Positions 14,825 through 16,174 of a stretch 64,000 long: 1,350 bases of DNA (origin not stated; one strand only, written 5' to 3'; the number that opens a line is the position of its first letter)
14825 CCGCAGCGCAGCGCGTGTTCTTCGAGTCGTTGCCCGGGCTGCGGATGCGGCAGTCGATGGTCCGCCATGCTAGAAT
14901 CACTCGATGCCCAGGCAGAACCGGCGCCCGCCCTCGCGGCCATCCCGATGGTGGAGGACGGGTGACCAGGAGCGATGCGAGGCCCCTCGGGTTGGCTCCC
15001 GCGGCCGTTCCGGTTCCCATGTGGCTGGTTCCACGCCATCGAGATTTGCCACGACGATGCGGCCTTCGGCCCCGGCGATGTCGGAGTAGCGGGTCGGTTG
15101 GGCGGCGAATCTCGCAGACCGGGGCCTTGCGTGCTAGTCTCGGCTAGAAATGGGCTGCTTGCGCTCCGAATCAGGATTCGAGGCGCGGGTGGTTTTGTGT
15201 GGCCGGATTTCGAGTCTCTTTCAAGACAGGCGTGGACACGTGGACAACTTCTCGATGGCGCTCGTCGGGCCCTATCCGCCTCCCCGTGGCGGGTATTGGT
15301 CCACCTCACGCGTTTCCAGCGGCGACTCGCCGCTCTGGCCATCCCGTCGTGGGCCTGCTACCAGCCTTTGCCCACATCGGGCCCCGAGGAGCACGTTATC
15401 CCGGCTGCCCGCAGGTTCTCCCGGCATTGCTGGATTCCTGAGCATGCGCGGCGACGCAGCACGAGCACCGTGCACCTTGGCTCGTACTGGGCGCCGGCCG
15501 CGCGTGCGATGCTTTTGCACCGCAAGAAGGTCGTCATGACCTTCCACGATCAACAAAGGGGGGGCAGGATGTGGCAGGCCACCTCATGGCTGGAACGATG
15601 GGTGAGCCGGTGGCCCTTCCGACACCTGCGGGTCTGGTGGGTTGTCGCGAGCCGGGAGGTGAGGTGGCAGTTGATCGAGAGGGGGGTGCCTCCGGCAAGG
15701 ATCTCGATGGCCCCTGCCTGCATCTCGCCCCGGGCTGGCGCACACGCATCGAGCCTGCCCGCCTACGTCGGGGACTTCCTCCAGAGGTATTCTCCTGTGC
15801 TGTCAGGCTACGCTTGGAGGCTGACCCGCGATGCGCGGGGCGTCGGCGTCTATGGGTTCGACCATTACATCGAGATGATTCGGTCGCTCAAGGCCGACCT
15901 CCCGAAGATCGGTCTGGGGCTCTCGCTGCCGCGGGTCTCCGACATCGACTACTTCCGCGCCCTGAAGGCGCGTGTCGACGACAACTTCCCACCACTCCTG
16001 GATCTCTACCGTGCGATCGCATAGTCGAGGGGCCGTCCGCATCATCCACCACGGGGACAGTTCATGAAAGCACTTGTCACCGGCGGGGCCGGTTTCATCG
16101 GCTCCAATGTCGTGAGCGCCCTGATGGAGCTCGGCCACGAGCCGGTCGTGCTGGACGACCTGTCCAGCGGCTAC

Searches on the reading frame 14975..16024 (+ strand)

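Call 53: search_protein_families(library=pfam, proteins=[window:14975-16024:+], max_evalue=0.01)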
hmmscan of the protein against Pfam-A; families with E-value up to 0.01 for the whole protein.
window:14975-16024:+ (349 aa): 1 family
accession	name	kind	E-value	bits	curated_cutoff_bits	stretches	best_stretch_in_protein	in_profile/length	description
PF13439.12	Glyco_transf_4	-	1.1e-06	29.2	28.5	1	146-250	56-166/170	Glycosyltransferase Family 4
